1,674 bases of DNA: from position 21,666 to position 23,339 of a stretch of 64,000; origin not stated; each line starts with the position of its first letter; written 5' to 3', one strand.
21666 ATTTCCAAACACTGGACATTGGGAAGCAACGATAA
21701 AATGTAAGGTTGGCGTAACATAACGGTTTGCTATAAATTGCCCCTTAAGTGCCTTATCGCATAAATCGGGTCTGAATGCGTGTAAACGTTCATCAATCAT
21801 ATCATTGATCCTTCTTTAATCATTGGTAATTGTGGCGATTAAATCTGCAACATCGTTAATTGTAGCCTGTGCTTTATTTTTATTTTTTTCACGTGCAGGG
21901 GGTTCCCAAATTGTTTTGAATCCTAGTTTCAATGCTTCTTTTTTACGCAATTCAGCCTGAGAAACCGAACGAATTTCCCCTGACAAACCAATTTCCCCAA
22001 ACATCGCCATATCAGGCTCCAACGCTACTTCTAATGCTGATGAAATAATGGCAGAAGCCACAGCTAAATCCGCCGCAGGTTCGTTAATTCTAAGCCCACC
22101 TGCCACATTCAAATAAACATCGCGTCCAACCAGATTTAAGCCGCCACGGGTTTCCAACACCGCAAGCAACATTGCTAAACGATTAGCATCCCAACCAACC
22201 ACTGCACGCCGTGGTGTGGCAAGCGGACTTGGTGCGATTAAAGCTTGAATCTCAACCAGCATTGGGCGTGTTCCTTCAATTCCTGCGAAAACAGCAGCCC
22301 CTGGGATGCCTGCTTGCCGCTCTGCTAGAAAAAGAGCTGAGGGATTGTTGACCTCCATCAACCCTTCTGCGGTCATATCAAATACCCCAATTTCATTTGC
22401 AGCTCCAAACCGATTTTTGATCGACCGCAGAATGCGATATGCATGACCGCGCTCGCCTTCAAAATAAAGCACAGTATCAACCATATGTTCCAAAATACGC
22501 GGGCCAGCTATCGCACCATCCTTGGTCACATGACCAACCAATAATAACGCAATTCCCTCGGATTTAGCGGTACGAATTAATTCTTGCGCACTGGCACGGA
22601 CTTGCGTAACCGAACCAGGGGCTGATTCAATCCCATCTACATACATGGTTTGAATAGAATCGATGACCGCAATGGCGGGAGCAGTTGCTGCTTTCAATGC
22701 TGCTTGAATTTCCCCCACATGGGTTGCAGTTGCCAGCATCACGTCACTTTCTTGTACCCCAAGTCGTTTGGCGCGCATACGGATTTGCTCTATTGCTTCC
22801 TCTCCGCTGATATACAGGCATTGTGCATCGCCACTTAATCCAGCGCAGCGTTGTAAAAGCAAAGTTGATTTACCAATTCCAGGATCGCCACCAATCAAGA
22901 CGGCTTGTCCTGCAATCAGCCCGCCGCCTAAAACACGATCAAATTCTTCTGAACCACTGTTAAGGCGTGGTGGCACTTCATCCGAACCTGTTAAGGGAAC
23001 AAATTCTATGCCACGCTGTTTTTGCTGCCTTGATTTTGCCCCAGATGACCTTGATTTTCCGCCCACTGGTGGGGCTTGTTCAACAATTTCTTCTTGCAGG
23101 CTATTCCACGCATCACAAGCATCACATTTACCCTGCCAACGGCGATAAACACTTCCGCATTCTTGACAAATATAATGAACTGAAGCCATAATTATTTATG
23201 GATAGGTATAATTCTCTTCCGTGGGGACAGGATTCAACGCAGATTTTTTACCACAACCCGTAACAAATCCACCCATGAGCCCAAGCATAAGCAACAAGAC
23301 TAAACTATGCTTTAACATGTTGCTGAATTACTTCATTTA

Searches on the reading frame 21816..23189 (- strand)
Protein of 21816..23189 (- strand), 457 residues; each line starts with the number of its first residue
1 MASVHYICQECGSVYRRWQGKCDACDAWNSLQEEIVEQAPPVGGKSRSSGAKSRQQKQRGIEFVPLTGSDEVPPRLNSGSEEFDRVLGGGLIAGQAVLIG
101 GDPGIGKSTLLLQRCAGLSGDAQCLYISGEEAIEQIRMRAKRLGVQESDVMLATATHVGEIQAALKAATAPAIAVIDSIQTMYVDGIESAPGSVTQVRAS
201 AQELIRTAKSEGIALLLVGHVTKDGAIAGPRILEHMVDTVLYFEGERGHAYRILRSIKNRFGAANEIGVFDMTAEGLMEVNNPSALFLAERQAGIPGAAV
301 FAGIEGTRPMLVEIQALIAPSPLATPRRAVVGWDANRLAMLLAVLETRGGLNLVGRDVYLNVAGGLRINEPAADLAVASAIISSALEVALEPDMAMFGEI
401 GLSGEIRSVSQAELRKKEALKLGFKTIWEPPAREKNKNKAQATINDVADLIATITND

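Call 53: search_protein_families(library=pfam, proteins=[window:21816-23189:-], max_evalue=0.00001)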
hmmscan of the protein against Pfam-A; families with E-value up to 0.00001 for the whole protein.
window:21816-23189:- (457 aa): 4 families
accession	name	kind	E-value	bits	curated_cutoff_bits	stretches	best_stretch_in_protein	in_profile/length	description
PF06745.19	ATPase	-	3.9e-15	56.3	26.6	1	78-260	3-206/231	KaiC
PF13481.12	AAA_25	-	1.5e-12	48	27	1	84-226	23-195/195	AAA domain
PF18073.7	Zn_ribbon_LapB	-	3.5e-10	39.8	25.7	1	6-33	1-28/28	Rubredoxin metal binding domain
PF13541.12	ChlI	-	4.2e-06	27.1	27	1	353-427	40-115/121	Subunit ChlI of Mg-chelatase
